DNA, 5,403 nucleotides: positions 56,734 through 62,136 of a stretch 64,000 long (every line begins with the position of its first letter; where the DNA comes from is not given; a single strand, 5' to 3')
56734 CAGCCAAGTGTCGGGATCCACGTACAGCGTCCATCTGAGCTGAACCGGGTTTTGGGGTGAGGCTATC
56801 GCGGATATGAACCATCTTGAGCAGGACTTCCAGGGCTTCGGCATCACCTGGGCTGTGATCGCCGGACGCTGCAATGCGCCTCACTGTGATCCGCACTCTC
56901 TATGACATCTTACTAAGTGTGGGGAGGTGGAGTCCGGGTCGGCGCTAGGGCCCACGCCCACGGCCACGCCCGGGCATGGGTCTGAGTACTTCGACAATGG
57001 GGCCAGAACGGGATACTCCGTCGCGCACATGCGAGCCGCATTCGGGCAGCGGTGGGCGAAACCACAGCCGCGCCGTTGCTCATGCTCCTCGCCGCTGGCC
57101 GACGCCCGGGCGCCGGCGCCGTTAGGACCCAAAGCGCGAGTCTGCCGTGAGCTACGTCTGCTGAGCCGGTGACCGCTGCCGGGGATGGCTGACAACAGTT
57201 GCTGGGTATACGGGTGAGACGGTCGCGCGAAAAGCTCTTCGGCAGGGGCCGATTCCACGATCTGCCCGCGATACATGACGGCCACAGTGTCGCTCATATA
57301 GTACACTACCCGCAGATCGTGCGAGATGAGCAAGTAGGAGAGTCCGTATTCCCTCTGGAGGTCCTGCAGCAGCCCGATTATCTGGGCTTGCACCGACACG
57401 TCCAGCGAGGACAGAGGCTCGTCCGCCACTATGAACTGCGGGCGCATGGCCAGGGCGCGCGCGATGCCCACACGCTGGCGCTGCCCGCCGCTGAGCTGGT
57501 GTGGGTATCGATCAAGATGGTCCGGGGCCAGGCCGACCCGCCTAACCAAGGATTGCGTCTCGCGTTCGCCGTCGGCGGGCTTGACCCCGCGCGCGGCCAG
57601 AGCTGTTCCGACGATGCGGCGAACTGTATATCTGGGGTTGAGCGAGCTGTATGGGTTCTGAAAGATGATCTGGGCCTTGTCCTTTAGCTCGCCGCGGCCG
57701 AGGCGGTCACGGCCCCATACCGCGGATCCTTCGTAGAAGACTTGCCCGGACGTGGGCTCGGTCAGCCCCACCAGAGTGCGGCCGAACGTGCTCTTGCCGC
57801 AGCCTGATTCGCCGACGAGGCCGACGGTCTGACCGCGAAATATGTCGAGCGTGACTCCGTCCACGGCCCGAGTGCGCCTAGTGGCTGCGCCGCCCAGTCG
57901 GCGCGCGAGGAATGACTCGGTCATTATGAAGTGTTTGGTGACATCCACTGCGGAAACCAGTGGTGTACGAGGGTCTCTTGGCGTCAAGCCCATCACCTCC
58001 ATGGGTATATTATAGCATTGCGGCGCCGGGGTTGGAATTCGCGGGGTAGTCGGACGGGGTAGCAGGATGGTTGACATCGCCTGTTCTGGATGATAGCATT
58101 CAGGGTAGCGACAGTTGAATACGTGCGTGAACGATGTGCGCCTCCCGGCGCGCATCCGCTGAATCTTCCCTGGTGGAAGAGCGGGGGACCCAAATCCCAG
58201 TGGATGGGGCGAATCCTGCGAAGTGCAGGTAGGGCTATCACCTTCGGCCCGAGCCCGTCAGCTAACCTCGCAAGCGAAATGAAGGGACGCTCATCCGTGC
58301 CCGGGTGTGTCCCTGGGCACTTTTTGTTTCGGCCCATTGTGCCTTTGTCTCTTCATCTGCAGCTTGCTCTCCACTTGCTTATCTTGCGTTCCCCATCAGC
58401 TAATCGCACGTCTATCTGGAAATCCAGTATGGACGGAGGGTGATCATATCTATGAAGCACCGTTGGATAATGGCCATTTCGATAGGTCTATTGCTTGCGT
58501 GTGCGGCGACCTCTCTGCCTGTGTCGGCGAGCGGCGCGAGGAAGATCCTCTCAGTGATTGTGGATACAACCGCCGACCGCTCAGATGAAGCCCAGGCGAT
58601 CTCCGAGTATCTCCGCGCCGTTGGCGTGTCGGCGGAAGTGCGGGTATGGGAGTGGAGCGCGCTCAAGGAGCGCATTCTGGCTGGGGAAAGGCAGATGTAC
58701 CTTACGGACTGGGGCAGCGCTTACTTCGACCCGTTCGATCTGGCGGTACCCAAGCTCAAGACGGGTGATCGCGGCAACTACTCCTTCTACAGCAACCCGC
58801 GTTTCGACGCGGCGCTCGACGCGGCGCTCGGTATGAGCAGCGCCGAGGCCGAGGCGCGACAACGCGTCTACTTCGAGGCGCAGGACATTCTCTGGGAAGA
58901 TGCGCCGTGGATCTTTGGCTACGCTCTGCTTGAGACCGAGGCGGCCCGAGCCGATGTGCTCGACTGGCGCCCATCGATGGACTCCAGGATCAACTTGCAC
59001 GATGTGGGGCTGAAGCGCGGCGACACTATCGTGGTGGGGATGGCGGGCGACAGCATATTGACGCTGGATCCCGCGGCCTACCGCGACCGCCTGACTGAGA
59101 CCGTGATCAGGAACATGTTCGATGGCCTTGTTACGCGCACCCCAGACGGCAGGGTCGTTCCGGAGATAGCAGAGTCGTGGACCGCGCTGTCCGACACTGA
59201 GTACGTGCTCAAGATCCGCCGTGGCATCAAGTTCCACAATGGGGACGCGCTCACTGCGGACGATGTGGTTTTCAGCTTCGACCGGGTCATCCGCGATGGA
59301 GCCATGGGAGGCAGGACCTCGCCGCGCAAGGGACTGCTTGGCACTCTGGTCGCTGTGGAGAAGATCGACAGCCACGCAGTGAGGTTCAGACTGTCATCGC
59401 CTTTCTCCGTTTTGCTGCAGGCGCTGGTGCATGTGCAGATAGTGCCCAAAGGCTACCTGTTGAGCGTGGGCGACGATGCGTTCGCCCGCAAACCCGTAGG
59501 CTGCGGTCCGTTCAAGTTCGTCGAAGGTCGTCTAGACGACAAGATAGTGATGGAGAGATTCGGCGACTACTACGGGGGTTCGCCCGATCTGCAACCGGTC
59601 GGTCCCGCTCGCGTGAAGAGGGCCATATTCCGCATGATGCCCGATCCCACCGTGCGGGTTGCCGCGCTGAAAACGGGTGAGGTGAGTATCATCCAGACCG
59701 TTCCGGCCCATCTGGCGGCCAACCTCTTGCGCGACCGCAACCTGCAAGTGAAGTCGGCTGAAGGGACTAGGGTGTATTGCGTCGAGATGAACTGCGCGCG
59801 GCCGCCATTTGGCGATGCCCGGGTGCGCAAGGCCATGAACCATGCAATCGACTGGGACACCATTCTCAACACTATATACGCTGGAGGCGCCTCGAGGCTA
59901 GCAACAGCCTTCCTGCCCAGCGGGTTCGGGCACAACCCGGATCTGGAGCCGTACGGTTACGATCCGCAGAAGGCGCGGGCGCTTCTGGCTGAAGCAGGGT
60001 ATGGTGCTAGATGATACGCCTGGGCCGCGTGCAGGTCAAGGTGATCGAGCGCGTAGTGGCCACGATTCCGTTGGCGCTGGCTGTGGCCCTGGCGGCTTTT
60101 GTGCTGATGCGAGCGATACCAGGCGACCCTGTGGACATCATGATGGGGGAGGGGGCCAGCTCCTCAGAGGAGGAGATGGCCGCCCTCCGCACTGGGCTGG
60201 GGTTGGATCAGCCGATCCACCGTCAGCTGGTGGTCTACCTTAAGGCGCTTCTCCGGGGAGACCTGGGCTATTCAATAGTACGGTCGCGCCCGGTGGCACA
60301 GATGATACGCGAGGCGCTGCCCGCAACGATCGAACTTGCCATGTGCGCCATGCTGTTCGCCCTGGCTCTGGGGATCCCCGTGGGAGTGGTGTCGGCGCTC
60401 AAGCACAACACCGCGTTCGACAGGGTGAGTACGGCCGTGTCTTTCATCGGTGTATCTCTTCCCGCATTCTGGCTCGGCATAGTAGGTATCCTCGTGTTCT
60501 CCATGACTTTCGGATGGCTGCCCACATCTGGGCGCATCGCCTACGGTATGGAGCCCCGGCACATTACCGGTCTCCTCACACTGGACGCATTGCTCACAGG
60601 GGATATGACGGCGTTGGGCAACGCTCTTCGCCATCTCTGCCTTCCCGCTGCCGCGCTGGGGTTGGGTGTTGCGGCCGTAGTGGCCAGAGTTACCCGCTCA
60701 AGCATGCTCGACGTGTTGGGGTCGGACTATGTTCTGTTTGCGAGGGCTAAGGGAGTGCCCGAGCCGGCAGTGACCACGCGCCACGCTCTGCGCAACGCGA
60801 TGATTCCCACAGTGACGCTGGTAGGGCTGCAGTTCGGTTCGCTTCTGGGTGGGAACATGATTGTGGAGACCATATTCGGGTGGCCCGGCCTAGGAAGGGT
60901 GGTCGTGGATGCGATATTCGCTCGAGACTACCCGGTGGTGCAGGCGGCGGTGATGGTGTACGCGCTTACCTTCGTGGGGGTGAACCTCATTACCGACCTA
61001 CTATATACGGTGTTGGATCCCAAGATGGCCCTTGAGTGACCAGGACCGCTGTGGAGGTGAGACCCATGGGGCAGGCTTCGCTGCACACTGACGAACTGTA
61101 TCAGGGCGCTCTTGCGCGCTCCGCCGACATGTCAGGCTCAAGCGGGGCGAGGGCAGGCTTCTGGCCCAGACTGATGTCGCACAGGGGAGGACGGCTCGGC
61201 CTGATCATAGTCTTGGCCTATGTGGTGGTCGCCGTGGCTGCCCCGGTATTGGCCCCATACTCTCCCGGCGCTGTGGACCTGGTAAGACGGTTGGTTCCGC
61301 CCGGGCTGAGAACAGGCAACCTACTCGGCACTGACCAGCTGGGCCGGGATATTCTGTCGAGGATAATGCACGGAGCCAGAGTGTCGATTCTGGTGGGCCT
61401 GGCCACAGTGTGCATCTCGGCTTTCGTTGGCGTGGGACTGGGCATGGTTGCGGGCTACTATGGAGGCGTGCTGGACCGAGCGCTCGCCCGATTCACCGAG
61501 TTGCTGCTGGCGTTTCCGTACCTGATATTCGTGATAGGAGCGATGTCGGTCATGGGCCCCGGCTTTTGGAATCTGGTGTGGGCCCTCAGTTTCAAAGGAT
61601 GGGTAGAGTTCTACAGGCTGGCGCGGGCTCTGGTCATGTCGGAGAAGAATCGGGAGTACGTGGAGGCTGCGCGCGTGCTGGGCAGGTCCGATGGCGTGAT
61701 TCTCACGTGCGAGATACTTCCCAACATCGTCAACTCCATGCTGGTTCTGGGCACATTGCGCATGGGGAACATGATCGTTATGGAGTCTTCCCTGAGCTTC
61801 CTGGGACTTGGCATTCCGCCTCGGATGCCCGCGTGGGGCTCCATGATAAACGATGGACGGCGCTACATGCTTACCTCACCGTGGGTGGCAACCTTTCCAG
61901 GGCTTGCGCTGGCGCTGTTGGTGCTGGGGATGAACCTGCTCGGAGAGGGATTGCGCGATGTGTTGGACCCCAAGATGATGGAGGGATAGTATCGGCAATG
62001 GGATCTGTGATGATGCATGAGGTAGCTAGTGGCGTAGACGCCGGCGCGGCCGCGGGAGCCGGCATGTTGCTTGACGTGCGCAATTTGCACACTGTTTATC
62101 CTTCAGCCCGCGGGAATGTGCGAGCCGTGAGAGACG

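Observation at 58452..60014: Circularly permuted family-5 substrate-binding protein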

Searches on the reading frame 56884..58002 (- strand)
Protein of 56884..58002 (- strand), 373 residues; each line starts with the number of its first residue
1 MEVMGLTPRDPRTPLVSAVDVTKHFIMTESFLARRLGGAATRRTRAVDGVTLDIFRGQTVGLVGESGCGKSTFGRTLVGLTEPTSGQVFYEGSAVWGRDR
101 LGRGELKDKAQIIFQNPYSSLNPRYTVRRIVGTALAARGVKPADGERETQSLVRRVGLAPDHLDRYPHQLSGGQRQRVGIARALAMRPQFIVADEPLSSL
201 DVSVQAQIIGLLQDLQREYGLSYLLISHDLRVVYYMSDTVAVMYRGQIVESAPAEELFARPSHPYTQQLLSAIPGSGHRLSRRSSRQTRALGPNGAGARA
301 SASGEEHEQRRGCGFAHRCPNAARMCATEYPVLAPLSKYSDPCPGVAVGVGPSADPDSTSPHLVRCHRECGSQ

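Call 64: search_protein_families(library=pfam, proteins=[window:56884-58002:-], max_evalue=0.00001)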
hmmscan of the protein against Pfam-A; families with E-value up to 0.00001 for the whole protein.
window:56884-58002:- (373 aa): 2 families
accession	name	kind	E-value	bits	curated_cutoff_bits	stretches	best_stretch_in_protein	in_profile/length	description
PF00005.33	ABC_tran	-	4.2e-30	105.6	25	1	48-197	2-136/137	ABC transporter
PF08352.17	oligo_HPY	-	4.1e-11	43.6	27.1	1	249-326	1-65/65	Oligopeptide/dipeptide transporter, C-terminal region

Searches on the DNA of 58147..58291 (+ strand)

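Call 29: build_rna_model(alignment_id=A2)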
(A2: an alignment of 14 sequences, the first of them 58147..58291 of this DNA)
Model R1 built from alignment A2 (14 sequences, 174 columns); structure: RNAalifold consensus.
model positions 147; base pairs 33; branch points 4; effective number of sequences 1.18; information 0.59 bits per position. Calibrated on 0.2 Mb of random sequence (short: E-values are rough).
structure used (alignment columns):
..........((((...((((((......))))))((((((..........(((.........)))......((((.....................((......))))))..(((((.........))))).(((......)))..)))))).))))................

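Call 30: search_with_rna_model(model_id=R1, sources=[window, L001, L005, L007, L008, L009, L010, L011, L012, L013, L014, L015, L016, L017, L018, L019, L020, L021, L022, L023, L024, L025, L026, L027, L028, L029, L030, L031, L032, L033, L034, L035, L036, L037, L038, L039, L040, L041, L042, L043, L044, L045, L046, L047, L048, L049, L050, L051, L052, L053, L054, L055, L056, L057, L058, L059, L060, L061, L062, L063, L064, L065, L066, L067, L068, L069, L070, L071, L072, L073, L074, L075, L076, L077, L078, L079, L080, L081, L082, L083, L084, L085, L086, L087], max_evalue=0.01)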
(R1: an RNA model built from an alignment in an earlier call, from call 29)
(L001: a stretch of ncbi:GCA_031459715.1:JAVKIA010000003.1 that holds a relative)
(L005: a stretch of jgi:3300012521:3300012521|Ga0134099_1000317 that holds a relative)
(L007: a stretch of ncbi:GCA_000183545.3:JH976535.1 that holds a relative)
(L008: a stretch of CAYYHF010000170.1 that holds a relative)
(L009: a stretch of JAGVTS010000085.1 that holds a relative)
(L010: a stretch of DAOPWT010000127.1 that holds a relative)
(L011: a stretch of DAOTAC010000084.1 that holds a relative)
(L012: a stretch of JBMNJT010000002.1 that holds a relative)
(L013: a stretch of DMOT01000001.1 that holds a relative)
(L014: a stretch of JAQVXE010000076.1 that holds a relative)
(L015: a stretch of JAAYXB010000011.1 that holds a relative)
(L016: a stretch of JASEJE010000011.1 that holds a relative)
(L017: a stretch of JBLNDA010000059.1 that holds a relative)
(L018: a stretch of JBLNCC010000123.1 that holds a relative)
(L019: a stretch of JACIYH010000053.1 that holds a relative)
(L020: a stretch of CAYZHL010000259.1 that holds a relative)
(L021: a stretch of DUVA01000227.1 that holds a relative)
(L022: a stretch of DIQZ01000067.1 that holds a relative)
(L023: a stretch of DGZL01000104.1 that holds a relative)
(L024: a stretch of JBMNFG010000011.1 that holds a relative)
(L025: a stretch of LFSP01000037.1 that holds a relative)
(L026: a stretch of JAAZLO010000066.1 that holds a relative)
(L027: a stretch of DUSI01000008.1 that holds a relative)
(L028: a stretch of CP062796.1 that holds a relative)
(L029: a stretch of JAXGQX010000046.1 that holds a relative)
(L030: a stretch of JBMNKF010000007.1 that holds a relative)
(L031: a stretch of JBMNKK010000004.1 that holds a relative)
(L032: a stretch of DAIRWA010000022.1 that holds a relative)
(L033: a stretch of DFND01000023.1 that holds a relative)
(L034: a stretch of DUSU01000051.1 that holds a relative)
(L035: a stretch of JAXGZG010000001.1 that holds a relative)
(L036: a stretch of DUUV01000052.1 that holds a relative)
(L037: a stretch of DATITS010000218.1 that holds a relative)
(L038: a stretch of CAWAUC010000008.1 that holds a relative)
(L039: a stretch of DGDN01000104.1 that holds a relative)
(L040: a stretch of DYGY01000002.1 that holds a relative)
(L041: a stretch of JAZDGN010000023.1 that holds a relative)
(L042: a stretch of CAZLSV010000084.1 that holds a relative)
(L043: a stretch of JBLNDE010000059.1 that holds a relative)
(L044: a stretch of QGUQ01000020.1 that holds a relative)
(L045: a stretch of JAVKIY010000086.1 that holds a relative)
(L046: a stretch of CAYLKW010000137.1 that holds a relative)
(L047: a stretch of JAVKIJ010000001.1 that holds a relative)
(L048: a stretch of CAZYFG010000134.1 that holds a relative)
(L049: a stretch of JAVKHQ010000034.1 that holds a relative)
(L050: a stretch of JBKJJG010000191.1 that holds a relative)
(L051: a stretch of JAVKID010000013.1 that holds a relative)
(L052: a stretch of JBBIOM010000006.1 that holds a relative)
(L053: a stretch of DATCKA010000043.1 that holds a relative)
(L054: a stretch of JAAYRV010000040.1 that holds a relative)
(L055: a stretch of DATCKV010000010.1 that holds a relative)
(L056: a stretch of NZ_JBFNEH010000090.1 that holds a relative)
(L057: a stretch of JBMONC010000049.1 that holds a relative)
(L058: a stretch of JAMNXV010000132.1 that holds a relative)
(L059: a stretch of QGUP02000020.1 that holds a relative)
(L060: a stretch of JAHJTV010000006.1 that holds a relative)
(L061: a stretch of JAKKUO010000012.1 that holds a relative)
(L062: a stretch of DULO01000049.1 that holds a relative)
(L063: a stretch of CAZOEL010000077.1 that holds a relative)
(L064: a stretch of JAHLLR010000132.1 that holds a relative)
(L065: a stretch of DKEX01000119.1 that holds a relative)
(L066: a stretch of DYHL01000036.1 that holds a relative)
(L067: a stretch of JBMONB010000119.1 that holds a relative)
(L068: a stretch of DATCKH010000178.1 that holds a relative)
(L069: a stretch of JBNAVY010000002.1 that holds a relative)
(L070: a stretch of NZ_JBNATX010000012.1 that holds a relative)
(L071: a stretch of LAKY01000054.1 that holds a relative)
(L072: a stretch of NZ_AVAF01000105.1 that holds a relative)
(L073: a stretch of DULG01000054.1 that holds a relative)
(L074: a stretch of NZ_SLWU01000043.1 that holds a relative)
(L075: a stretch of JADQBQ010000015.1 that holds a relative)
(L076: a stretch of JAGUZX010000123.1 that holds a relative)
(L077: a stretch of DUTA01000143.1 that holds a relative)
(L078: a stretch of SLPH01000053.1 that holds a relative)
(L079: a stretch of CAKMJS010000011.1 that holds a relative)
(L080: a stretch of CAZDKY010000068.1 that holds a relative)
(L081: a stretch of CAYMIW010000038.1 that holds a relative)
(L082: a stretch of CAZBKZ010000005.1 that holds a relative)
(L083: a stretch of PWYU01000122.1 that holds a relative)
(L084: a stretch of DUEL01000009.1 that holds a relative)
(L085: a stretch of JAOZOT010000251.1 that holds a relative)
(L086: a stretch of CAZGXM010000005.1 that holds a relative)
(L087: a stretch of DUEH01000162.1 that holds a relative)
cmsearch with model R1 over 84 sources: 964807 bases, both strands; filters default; matches with E-value up to 0.01: 41.
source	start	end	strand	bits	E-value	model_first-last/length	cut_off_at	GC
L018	5305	5453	+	165.4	7.7e-39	1-147/147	no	0.65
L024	5330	5475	+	165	9.7e-39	1-147/147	no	0.62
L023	5328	5472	+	164.8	1.1e-38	1-147/147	no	0.63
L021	5328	5472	+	164.4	1.4e-38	1-147/147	no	0.64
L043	5142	5290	+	163.4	2.5e-38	1-147/147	no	0.67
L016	5374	5522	+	162.9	3.4e-38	1-147/147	no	0.68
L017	5234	5382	+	162.8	3.5e-38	1-147/147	no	0.63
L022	116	261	+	161.7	6.7e-38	1-147/147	no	0.6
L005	5436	5584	+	161.3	8.6e-38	1-147/147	no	0.66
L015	5397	5546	+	160.9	1.1e-37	1-147/147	no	0.67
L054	5279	5424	+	159.4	2.5e-37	1-147/147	no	0.63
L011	3256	3400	+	153.2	8.9e-36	1-147/147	no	0.61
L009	5695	5838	+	152.2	1.6e-35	1-147/147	no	0.61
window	58147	58290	+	151.8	2.1e-35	1-147/147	no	0.62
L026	5209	5352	+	151.3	2.8e-35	1-147/147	no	0.61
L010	94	238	+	150.2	5.2e-35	1-147/147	no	0.61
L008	663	806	+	146.7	3.9e-34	1-147/147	no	0.62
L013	706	849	+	144.4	1.5e-33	1-147/147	no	0.62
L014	3224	3368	+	141.3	8.8e-33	1-147/147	no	0.59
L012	5656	5800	+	140.1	1.8e-32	1-147/147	no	0.6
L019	4296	4454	+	113.7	7e-26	1-147/147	no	0.71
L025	5736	5875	+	109.7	7.3e-25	1-147/147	no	0.62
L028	5614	5748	+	101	1.1e-22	1-147/147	no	0.56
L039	3367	3497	+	97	1.1e-21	1-147/147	no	0.61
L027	4981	5112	+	94.7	4.1e-21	1-147/147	no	0.63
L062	5572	5704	+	92.3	1.6e-20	1-147/147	no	0.57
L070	5694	5828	+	90.1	5.7e-20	1-147/147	no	0.55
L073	4041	4174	+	90.1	5.9e-20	1-147/147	no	0.56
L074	3239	3372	+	90.1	5.9e-20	1-147/147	no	0.56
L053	923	1071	+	89.5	8.1e-20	1-147/147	no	0.72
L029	4933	5066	+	88.1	1.9e-19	1-147/147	no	0.58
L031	5602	5736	+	87.8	2.2e-19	1-147/147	no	0.61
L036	5676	5807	+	86.7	4.2e-19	1-147/147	no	0.61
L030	5544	5671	+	86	6.3e-19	1-147/147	no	0.59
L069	5703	5832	+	85.5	8.4e-19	1-147/147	no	0.45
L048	3183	3312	+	85.2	9.6e-19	1-147/147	no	0.63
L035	5626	5755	+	85.1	1e-18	1-147/147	no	0.58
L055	69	218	+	83.9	2.1e-18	1-147/147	no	0.73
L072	147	281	+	82.2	5.4e-18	1-147/147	no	0.54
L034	4911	5039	+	80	2e-17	1-147/147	no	0.6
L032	1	72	+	51.6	2.5e-10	70-147/147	5'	0.64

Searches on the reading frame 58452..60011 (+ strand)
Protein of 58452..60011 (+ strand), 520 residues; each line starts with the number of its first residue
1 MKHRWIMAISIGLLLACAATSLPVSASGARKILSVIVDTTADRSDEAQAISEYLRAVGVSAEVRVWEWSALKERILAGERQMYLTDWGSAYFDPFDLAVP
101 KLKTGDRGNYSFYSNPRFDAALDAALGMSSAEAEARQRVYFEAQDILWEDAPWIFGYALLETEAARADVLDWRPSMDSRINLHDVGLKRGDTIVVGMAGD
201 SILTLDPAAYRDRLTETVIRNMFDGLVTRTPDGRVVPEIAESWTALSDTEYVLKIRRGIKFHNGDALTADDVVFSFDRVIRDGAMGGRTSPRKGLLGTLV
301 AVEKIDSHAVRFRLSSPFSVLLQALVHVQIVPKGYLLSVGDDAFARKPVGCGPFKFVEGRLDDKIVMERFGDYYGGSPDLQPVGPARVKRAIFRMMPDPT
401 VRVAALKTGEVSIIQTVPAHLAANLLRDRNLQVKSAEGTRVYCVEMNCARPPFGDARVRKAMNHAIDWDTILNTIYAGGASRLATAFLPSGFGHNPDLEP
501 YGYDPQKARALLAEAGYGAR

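Call 4: search_protein_families(library=pfam, proteins=[window:58452-60011:+], max_evalue=1)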
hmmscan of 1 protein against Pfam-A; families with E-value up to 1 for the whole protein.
window:58452-60011:+ (520 aa): 1 family
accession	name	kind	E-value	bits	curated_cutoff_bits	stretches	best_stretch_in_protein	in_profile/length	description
PF00496.27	SBP_bac_5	-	5.6e-81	272.9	32.4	2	235-518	2-279/368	Bacterial extracellular solute-binding proteins, family 5 Middle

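Call 5: search_protein_families(library=ncbifam, proteins=[window:58452-60011:+], max_evalue=1)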
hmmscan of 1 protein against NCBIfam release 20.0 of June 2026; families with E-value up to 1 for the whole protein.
window:58452-60011:+ (520 aa): 11 families
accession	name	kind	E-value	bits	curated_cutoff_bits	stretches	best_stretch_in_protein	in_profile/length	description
NF011942.0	PRK15413.1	equivalog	1.9e-46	158.8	594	2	194-517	31-343/512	glutathione ABC transporter substrate-binding protein GsiB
NF045467.1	Opp4A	equivalog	1.9e-41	142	650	2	188-517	32-380/556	oligopeptide ABC transporter substrate-binding protein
TIGR02294.1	nickel_nikA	equivalog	4.8e-41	140.8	393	1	201-517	15-327/501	nickel ABC transporter substrate-binding protein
NF045468.1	Opp5A_nikA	equivalog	3.6e-39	134.6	600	1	223-518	45-319/488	nickel ABC transporter substrate-binding protein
NF043070.1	DppA_dipep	equivalog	3.4e-37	128.2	1005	2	223-517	61-368/535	dipeptide ABC transporter periplasmic-binding protein DppA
NF011689.0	PRK15109.1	equivalog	5e-33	114.6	560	2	201-516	43-372/547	ABC transporter substrate-binding protein SapA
TIGR04028.1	SBP_KPN_01854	hypoth_equivalog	1e-29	103.5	468.5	1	217-518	25-332/509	TIGR04028 family ABC transporter substrate-binding protein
NF011684.0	PRK15104.1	equivalog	1.4e-28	100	947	2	194-519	41-381/543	oligopeptide ABC transporter substrate-binding protein OppA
NF047575.1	opine_bind_CntA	exception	2.2e-22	79.3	800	1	205-517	50-360/535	staphylopine-dependent metal ABC transporter substrate-binding lipoprotein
NF007287.0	PRK09755.1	equivalog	2.1e-17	63.1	1098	3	204-281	45-123/535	ABC transporter substrate-binding protein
NF010149.0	PRK13626.1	equivalog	3.7e-12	45.7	476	1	203-375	131-291/552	HTH-type transcriptional regulator SgrR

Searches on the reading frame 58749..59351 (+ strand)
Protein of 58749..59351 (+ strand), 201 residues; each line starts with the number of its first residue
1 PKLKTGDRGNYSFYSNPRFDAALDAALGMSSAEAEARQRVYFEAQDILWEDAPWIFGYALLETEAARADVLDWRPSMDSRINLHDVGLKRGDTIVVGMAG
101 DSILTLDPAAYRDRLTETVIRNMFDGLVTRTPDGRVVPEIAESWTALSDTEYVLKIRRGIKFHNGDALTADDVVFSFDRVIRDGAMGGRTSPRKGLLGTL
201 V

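Call 32: search_protein_representatives(protein=window:58749-59351:+)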
Query: 201 residues. Proteins with E-value up to 0.001 (for the whole library): 22075; up to 1e-10: 1754; up to 1e-30: 24. The best 150 are listed.
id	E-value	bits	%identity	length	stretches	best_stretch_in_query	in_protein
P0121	1.9e-61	223.7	58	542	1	1-200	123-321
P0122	3.0e-60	219.8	52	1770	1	1-200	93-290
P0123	1.2e-47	178.7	52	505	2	91-199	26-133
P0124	4.3e-47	176.9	51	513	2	91-199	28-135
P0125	2.1e-46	174.6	52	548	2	82-187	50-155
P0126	1.8e-43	165.1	62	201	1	3-143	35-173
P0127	6.8e-43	163.2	45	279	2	102-199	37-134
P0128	5.3e-42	160.3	43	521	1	1-200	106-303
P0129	1.9e-41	158.5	50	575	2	87-199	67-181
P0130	9.2e-41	156.2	63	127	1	40-153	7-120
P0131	5.9e-40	153.6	43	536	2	93-199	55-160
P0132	2.6e-37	144.9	65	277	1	1-115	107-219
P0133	1.3e-36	142.6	44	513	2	94-199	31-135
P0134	2.4e-36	141.8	42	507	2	86-199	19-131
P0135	2.5e-36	141.7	45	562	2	88-201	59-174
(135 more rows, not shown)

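Call 64: search_protein_families(library=pfam, proteins=[P0122], max_evalue=0.00001)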
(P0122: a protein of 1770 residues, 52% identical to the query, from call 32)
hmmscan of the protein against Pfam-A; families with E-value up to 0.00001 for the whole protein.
P0122 (1770 aa): 5 families
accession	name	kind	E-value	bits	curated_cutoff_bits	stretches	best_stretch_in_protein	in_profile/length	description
PF00496.27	SBP_bac_5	-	4.3e-75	253.6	32.4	2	226-511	2-281/368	Bacterial extracellular solute-binding proteins, family 5 Middle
PF00497.25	SBP_bac_3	-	3.3e-67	224.7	26.4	3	1024-1245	1-131/132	Bacterial extracellular solute-binding proteins, family 3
PF02518.31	HATPase_c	-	1.5e-24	87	26.4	1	1423-1538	2-110/111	Histidine kinase-, DNA gyrase B-, and HSP90-like ATPase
PF00072.30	Response_reg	-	1.2e-21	77.4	30.2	1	1566-1677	1-110/111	Response regulator receiver domain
PF00512.31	HisKA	-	1e-18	67.5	26.9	1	1309-1375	1-66/66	His Kinase A (phospho-acceptor) domain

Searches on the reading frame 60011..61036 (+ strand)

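Call 64: search_protein_families(library=pfam, proteins=[window:60011-61036:+], max_evalue=0.00001)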
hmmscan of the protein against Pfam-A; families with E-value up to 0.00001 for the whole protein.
window:60011-61036:+ (342 aa): 2 families
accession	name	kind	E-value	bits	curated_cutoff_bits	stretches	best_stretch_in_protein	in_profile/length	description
PF00528.27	BPD_transp_1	-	1.1e-40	139.7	26.4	1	121-339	1-182/184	Binding-protein-dependent transport system inner membrane component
PF19300.4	BPD_transp_1_N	-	1.2e-10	42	23.8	1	11-110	5-114/114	Binding-prot-dependent transport system membrane comp, N-term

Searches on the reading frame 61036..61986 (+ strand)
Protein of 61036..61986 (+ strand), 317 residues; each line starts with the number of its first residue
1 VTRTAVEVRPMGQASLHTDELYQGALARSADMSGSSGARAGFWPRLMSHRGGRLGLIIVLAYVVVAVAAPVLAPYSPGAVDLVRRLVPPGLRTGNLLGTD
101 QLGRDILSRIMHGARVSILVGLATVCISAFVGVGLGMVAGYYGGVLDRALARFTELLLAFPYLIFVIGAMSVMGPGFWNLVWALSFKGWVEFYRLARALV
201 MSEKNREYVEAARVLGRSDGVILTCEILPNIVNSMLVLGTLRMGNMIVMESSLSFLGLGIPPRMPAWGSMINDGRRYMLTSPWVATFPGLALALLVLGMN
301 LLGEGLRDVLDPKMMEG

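Call 64: search_protein_families(library=pfam, proteins=[window:61036-61986:+], max_evalue=0.00001)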
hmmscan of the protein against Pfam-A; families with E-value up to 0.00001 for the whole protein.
window:61036-61986:+ (317 aa): 2 families
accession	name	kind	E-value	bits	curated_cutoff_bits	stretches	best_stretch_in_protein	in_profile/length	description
PF00528.27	BPD_transp_1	-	4.7e-27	95.4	26.4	1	132-314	1-182/184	Binding-protein-dependent transport system inner membrane component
PF12911.12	OppC_N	-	8.5e-09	35.6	23.9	1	42-89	6-53/53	N-terminal TM domain of oligopeptide transport permease C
